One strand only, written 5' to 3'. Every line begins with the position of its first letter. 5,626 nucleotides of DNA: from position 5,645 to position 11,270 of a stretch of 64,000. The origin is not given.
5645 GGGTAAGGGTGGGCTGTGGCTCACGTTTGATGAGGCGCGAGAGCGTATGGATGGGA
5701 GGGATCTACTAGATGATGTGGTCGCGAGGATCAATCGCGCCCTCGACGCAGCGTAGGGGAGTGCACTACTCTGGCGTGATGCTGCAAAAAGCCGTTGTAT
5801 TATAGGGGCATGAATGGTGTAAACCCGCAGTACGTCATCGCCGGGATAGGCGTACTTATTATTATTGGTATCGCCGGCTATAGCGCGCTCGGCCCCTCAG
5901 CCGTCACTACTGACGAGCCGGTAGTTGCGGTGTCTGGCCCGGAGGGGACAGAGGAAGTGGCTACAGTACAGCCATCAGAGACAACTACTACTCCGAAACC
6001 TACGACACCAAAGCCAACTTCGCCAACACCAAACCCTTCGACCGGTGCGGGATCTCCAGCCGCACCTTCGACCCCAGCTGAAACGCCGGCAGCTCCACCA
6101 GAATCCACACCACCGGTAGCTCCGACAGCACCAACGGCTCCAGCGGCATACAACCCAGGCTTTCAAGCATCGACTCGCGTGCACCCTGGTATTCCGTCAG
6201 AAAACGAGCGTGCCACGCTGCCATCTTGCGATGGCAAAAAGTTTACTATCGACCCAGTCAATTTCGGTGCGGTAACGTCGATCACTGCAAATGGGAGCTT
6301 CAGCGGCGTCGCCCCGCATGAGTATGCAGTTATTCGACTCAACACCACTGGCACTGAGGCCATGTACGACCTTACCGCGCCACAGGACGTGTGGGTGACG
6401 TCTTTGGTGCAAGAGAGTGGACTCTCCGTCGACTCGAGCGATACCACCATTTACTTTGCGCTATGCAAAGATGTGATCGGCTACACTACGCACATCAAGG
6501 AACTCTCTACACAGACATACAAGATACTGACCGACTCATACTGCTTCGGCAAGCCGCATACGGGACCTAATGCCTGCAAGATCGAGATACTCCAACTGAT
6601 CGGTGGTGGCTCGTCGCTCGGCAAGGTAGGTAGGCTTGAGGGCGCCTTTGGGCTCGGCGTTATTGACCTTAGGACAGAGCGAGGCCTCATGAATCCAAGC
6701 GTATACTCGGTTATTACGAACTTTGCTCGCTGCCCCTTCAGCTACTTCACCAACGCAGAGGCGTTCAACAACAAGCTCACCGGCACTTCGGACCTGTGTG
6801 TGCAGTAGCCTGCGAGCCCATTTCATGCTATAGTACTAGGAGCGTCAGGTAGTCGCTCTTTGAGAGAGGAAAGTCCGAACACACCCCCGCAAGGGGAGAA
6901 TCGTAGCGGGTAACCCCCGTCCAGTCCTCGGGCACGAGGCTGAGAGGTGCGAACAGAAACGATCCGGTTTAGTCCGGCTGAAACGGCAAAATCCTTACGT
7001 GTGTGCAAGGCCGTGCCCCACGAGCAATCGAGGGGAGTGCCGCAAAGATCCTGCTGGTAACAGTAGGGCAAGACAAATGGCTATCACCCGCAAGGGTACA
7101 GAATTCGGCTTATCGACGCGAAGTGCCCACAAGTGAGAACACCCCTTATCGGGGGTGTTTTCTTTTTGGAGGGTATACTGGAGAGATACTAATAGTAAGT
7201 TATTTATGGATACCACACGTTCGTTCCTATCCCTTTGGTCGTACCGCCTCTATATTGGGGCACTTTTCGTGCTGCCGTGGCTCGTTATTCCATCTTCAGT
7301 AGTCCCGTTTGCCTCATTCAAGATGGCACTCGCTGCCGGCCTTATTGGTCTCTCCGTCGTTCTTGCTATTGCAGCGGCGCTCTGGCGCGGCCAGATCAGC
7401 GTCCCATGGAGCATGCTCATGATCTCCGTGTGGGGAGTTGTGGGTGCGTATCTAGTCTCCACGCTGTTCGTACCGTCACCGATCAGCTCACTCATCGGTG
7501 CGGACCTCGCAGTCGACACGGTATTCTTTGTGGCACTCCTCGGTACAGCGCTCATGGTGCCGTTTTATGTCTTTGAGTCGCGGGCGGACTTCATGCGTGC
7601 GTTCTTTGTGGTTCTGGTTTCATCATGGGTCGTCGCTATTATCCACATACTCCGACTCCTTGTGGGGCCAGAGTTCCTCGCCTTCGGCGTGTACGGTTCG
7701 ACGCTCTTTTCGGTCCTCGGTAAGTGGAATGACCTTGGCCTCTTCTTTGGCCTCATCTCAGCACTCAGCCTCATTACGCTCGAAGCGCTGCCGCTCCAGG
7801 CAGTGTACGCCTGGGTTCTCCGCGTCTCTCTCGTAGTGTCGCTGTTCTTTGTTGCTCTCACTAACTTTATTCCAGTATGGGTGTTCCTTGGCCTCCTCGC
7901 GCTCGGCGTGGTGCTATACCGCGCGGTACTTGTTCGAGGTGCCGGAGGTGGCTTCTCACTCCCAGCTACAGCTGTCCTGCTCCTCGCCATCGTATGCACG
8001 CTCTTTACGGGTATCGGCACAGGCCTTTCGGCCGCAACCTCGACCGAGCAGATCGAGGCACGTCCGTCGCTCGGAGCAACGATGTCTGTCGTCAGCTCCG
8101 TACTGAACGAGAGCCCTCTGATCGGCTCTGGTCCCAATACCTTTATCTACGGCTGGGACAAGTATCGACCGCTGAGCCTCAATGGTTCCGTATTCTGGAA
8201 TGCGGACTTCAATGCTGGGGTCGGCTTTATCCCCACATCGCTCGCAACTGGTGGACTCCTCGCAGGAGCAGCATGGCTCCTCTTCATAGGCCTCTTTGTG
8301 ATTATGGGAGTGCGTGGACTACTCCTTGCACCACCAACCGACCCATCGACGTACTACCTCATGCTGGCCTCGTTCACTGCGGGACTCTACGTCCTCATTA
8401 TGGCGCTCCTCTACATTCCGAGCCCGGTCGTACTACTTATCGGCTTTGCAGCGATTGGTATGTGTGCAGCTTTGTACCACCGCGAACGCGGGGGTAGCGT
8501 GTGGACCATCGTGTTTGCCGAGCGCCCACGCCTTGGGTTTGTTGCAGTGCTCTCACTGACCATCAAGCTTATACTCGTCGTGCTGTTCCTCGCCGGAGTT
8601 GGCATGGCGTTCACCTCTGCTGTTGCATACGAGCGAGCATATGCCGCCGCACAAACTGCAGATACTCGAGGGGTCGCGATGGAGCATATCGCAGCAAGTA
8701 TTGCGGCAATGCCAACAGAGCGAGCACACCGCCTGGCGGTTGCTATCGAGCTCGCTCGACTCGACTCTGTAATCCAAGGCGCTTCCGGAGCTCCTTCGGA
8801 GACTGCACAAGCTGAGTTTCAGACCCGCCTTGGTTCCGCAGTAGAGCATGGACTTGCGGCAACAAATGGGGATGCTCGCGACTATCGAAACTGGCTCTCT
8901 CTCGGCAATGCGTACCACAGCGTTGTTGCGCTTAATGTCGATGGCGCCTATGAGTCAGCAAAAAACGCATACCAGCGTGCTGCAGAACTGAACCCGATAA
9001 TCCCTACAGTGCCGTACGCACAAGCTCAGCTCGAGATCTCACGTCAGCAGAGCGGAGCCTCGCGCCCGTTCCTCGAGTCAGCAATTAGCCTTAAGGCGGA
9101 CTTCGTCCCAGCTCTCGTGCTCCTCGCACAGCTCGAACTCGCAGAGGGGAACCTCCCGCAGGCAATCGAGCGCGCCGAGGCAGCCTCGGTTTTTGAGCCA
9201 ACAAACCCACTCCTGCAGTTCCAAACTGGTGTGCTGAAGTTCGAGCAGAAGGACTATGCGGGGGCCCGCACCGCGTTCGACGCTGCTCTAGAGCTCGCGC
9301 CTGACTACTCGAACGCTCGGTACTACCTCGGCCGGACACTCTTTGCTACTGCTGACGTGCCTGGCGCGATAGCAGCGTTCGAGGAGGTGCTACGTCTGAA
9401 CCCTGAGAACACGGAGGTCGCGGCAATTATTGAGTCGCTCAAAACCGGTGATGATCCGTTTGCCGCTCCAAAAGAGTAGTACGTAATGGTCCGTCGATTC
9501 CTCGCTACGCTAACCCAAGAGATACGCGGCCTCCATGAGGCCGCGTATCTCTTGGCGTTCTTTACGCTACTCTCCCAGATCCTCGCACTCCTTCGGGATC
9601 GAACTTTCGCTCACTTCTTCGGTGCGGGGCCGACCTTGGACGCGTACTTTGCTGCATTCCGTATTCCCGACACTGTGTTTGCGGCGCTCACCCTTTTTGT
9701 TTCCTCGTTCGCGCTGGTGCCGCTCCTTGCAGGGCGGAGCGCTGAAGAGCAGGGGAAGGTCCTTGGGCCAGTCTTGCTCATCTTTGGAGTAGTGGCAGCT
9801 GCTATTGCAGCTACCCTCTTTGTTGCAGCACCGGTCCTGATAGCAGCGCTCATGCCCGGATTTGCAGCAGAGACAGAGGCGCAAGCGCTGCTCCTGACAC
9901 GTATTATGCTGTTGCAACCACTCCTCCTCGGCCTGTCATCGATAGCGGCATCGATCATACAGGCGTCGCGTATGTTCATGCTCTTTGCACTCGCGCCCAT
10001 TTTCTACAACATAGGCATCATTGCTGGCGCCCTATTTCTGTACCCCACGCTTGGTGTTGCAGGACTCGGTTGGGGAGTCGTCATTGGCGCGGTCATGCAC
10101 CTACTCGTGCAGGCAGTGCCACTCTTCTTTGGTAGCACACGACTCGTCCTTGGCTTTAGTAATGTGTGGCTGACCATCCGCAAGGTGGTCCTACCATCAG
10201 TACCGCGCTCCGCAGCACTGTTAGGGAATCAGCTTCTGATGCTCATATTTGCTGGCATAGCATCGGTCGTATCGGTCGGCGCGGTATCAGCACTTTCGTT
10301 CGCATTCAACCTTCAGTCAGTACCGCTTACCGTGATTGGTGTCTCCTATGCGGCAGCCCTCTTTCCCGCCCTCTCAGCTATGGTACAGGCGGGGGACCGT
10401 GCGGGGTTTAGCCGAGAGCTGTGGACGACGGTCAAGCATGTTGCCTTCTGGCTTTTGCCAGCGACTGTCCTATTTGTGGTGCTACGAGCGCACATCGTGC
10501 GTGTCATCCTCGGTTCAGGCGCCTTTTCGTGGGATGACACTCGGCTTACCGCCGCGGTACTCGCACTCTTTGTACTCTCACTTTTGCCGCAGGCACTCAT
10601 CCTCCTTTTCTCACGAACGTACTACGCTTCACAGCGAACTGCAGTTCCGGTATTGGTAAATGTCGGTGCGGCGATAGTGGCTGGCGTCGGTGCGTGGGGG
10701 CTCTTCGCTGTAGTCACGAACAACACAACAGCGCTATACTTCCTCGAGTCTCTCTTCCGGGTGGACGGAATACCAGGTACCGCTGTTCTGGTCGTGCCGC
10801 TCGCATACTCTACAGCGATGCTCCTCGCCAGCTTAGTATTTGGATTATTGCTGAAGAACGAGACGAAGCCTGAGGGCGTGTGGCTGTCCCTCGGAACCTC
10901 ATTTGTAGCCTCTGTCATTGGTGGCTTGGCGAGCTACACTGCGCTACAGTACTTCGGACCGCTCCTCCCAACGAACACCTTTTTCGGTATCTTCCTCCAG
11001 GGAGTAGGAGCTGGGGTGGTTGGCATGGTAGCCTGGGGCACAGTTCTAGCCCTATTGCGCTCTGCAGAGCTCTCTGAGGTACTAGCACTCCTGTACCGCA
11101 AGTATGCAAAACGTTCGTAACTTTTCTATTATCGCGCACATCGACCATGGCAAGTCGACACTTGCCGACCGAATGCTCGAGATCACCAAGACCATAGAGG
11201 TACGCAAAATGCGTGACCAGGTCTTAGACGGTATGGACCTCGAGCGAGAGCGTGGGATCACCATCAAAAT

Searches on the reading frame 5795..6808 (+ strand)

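Call 52: search_protein_families(library=pfam, proteins=[window:5795-6808:+], max_evalue=0.001)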
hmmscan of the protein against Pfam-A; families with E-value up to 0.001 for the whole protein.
window:5795-6808:+ (337 aa): 0 families

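Call 89: search_protein_families(library=ncbifam, proteins=[window:5795-6808:+], max_evalue=0.1)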
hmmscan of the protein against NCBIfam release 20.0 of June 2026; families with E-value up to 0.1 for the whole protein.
window:5795-6808:+ (337 aa): 2 families
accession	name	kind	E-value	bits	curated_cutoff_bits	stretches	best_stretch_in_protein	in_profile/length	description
NF033761.1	gliding_GltJ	equivalog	0.0067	15.6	450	1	16-120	374-479/671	adventurous gliding motility protein GltJ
TIGR03931.1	T7SS_Rv3446c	hypoth_equivalog_domain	0.03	14.7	47.6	0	15-211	4-106/194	type VII secretion-associated protein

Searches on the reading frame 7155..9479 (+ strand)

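Call 10: search_protein_families(library=pfam, proteins=[window:7155-9479:+], max_evalue=0.001)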
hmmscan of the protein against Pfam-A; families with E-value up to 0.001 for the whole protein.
window:7155-9479:+ (774 aa): 12 families
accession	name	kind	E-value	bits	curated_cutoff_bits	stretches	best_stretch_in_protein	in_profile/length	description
PF07719.23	TPR_2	-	1.6e-15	56.3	27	2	687-718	3-34/34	Tetratricopeptide repeat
PF14559.12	TPR_19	-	2.3e-14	53.9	25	1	696-759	2-65/68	Tetratricopeptide repeat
PF00515.34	TPR_1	-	8.7e-11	41.6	27.8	0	720-752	2-34/34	Tetratricopeptide repeat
PF13414.12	TPR_11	-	1.5e-10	41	26.8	1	695-730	4-39/42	TPR repeat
PF13428.12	TPR_14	-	1.9e-10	40.8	23.5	0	690-727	6-43/44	Tetratricopeptide repeat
PF23914.1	TPR_CcmH_CycH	-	4.9e-10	39.9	42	1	573-673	46-143/158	Cytochrome c-type biogenesis protein H TPR domain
PF13432.12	TPR_16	-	2.2e-09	38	32.7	1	693-752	5-64/65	Tetratricopeptide repeat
PF13431.12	TPR_17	-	7e-07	29.5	24.4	0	708-738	2-32/34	Tetratricopeptide repeat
PF13424.12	TPR_12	-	1.5e-06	28.7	30.1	1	692-748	10-74/77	Tetratricopeptide repeat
PF13174.12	TPR_6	-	2.5e-06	28.2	26.3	0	721-751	2-32/33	Tetratricopeptide repeat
PF13181.12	TPR_8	-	7e-06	26.2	25.7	0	692-718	8-34/34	Tetratricopeptide repeat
PF13371.12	TPR_9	-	2.6e-05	24.6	35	0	662-721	6-65/73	Tetratricopeptide repeat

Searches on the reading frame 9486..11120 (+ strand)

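Call 10: search_protein_families(library=pfam, proteins=[window:9486-11120:+], max_evalue=0.001)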
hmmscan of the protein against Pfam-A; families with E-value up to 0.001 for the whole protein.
window:9486-11120:+ (544 aa): 1 family
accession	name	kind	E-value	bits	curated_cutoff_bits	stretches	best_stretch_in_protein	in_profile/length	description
PF03023.19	MurJ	-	1.6e-57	195.6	27.4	1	41-403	1-368/451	Lipid II flippase MurJ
